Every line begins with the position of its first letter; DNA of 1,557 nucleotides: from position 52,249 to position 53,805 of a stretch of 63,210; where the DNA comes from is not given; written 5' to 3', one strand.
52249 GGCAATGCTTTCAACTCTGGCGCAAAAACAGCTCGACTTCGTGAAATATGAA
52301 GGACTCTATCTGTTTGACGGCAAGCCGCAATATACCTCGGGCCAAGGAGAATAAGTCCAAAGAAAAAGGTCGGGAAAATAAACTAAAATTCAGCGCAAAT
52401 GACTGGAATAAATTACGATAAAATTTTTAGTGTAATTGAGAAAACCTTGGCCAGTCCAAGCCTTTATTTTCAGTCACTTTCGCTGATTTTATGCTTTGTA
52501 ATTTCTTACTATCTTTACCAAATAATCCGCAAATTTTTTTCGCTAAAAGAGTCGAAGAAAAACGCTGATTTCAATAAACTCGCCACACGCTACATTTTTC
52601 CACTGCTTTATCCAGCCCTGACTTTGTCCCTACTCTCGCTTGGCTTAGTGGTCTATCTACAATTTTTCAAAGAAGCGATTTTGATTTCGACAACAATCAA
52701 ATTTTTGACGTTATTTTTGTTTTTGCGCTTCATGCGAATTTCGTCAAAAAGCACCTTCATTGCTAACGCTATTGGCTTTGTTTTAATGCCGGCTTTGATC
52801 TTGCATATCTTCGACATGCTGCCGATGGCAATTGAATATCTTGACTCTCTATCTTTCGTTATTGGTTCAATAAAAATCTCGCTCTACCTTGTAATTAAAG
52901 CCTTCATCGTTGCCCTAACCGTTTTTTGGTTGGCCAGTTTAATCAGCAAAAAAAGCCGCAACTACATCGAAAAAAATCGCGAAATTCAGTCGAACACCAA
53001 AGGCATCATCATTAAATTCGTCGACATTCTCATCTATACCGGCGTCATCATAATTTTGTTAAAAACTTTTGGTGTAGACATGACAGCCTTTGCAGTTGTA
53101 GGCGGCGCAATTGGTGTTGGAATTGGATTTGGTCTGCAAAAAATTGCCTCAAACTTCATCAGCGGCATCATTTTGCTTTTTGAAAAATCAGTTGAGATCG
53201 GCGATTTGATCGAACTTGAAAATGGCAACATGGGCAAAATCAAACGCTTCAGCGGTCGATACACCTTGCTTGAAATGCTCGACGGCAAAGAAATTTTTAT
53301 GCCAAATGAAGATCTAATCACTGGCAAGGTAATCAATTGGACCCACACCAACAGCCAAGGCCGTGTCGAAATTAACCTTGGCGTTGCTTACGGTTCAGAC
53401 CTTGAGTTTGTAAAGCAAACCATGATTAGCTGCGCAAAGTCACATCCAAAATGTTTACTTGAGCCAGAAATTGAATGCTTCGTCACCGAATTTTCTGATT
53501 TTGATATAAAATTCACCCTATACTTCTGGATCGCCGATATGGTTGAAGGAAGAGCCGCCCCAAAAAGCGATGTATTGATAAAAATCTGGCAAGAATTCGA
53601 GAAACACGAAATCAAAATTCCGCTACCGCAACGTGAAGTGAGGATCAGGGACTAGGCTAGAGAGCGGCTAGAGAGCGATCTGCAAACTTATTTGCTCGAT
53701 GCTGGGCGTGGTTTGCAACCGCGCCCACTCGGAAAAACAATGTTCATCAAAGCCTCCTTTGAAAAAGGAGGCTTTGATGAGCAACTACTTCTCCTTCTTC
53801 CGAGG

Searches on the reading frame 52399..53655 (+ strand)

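Call 14: search_protein_families(library=pfam, proteins=[window:52399-53655:+], max_evalue=0.001)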
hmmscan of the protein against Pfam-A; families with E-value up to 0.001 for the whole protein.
window:52399-53655:+ (418 aa): 3 families
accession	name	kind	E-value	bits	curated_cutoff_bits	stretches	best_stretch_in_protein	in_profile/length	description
PF00924.24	MS_channel_2nd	-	1.1e-15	57.9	20.2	1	249-316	2-68/68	Mechanosensitive ion channel, beta-domain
PF21082.3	MS_channel_3rd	-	4.8e-13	49.8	21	1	323-407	1-88/88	Mechanosensitive ion channel MscS, C-terminal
PF21088.3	MS_channel_1st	-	2.7e-05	24.5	23.1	1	210-247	5-42/42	Mechanosensitive ion channel, transmembrane helices 2/3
